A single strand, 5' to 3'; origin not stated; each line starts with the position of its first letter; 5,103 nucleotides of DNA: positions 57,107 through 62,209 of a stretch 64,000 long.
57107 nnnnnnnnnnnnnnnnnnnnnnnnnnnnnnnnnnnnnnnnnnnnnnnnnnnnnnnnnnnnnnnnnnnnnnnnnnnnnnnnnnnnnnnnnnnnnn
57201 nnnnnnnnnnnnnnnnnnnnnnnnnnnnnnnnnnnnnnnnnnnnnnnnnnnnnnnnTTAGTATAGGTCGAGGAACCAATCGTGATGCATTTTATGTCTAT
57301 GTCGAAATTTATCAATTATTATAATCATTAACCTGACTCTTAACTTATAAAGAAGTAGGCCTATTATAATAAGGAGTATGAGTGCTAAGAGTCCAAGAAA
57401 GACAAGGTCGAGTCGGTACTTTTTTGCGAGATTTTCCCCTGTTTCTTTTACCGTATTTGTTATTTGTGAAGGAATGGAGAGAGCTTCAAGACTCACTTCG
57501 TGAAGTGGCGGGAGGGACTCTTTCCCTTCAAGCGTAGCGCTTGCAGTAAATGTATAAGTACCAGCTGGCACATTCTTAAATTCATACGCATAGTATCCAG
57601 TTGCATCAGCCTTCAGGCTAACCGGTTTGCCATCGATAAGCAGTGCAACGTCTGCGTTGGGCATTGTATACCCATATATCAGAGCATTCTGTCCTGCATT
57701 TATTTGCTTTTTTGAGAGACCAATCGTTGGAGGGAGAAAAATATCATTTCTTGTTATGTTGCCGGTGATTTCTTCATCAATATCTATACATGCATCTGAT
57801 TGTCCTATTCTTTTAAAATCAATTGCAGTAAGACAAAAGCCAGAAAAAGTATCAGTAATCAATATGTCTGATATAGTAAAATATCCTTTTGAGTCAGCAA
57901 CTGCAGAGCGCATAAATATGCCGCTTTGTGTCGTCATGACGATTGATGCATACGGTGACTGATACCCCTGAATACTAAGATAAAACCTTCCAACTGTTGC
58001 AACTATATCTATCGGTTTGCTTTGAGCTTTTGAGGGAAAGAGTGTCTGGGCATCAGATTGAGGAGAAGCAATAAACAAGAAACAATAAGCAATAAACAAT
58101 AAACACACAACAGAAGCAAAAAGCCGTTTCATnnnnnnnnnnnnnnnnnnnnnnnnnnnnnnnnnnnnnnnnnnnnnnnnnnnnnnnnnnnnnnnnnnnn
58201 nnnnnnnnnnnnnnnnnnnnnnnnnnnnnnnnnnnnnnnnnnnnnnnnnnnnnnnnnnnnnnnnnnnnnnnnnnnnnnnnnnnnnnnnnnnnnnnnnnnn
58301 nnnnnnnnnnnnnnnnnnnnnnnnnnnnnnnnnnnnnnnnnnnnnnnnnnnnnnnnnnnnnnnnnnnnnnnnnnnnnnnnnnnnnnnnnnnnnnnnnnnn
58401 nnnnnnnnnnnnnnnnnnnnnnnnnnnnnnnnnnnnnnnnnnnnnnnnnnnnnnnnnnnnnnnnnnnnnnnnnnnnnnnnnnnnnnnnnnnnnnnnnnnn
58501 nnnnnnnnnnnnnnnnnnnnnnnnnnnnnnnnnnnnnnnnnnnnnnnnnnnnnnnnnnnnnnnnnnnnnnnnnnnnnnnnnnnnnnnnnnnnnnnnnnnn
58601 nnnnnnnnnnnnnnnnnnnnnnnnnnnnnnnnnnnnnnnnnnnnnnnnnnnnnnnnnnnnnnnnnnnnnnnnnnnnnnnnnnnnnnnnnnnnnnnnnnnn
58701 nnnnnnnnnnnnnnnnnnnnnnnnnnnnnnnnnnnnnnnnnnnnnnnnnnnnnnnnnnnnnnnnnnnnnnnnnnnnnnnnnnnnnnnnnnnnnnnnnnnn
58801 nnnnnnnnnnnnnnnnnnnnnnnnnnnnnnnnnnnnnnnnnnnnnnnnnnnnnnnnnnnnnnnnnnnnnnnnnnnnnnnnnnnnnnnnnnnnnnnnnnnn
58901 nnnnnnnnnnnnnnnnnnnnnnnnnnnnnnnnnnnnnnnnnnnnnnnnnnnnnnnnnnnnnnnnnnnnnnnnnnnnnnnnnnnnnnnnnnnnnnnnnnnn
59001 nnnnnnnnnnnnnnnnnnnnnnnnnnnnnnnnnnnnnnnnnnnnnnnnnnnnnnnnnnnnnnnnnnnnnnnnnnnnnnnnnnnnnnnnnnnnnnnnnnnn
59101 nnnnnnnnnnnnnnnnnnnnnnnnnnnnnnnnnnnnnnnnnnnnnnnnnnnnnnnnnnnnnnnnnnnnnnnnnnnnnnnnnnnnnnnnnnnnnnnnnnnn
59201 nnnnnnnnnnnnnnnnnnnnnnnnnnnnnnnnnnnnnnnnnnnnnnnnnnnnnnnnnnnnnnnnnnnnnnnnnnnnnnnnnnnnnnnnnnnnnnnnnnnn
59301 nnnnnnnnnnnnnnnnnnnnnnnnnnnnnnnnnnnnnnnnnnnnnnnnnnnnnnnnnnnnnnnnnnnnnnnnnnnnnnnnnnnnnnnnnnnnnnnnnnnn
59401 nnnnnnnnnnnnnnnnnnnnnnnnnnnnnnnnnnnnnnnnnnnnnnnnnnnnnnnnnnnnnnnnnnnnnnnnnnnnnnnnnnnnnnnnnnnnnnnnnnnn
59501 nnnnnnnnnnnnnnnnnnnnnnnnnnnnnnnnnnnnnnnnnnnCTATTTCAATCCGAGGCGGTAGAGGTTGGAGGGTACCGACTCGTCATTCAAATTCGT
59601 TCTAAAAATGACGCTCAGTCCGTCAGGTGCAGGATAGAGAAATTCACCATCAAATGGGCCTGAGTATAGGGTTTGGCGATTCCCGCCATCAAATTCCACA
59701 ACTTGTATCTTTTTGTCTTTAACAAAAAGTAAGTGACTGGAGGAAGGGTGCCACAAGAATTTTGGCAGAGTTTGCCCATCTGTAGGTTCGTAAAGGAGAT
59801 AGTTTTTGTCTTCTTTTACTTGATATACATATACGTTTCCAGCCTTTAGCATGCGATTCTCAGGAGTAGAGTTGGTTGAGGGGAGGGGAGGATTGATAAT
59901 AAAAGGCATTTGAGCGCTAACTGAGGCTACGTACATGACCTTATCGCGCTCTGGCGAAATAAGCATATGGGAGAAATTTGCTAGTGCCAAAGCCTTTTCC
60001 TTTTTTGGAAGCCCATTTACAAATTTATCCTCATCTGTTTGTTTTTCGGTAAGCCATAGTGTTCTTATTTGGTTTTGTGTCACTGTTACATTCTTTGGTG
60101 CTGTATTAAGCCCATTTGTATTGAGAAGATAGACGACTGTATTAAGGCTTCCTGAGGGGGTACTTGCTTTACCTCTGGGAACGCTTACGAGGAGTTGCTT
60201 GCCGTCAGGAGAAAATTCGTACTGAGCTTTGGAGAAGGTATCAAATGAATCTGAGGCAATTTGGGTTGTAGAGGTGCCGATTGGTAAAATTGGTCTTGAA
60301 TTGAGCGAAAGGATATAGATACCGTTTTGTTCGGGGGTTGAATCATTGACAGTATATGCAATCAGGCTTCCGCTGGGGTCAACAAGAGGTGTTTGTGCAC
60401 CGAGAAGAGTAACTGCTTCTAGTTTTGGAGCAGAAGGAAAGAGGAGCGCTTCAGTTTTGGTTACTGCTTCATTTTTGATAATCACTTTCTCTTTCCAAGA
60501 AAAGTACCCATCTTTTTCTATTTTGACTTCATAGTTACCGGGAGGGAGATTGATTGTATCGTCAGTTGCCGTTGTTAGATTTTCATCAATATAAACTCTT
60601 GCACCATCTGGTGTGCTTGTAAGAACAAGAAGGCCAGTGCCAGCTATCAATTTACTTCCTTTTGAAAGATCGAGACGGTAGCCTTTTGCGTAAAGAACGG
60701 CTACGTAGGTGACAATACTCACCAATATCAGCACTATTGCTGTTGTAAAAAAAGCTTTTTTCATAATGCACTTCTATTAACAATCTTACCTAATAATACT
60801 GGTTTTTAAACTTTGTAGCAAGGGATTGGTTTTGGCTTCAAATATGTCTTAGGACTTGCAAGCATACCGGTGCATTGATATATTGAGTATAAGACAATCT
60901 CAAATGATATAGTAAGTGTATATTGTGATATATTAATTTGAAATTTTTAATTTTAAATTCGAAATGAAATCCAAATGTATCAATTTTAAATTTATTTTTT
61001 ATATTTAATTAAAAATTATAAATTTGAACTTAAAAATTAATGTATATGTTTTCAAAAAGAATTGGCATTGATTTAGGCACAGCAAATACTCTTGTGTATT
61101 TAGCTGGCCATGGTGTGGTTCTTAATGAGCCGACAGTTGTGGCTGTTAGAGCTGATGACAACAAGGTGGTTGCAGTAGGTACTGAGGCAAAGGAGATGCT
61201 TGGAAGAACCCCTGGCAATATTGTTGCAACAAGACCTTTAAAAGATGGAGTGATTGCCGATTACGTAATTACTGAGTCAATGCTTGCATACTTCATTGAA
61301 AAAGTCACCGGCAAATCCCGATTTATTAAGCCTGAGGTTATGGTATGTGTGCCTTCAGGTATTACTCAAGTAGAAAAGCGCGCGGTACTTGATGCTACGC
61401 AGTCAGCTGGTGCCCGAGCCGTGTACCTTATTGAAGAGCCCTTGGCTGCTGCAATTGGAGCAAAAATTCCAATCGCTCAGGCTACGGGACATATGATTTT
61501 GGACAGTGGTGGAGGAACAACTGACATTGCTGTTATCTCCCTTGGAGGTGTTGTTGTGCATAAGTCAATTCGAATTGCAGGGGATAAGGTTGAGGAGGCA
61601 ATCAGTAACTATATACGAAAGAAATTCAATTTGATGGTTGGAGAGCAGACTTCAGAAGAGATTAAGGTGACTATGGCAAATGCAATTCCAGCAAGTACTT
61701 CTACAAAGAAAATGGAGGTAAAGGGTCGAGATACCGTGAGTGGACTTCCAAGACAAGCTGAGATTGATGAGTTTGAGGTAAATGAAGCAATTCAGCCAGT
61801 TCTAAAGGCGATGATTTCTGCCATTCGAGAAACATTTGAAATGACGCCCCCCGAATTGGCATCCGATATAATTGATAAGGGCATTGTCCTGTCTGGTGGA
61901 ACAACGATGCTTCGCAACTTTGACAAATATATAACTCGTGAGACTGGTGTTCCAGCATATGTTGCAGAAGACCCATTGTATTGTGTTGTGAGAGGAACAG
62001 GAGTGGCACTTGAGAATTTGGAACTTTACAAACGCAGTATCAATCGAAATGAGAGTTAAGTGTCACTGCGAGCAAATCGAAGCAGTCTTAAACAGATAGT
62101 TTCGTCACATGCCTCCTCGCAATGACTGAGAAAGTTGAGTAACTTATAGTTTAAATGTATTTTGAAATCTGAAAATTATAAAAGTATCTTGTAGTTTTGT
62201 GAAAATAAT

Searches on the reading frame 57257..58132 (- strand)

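Call 57: search_protein_families(library=pfam, max_evalue=0.0001, proteins=[window:57257-58132:-])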
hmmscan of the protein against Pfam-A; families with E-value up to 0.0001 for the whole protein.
window:57257-58132:- (291 aa): 1 family
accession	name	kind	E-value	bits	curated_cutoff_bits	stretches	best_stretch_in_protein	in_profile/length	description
PF13620.12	CarboxypepD_reg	-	8.6e-08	32.9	32.3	0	156-200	13-57/82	Carboxypeptidase regulatory-like domain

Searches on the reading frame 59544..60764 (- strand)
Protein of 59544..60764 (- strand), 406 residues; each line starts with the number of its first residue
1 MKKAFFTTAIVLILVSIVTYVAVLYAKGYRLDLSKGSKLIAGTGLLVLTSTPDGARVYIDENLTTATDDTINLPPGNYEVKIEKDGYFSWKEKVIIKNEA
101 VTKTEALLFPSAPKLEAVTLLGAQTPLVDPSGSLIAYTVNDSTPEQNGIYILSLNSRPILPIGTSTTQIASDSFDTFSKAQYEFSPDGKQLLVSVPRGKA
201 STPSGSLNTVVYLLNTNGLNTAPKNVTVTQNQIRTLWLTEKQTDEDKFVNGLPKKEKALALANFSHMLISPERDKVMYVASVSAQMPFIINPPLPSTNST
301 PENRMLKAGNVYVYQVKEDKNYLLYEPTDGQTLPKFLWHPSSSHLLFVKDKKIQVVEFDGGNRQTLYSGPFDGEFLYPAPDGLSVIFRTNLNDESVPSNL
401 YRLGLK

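Call 57: search_protein_families(library=pfam, max_evalue=0.0001, proteins=[window:59544-60764:-])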
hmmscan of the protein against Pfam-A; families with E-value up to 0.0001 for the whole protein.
window:59544-60764:- (406 aa): 1 family
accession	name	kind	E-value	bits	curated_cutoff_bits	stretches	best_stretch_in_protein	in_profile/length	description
PF08308.17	PEGA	-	5.4e-13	49.1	20.8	1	44-104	2-63/71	PEGA domain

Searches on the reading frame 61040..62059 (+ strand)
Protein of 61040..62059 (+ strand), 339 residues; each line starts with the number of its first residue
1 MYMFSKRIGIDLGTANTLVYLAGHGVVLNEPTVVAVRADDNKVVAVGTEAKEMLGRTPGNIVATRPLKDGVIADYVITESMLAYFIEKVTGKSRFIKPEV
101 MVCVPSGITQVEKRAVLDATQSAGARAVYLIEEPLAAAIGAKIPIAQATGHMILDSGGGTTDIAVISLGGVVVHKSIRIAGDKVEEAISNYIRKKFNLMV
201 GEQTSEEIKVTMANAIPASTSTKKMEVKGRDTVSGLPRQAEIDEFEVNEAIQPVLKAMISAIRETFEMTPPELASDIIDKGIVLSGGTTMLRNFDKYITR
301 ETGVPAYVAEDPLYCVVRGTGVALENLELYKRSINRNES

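Call 57: search_protein_families(library=pfam, max_evalue=0.0001, proteins=[window:61040-62059:+])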
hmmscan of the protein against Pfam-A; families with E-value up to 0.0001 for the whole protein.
window:61040-62059:+ (339 aa): 4 families
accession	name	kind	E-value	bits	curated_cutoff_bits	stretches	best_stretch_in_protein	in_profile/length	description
PF06723.19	MreB_Mbl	-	2.4e-138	460.9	27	1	6-330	2-325/327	MreB/Mbl protein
PF00012.26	HSP70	-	8.6e-10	37.9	20.6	1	99-299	135-347/599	Hsp70 protein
PF14450.12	FtsA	-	3.5e-09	37.5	31.8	1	153-315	2-123/127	Cell division protein FtsA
PF00022.25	Actin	-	5.1e-09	35.7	27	1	30-198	30-194/410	Actin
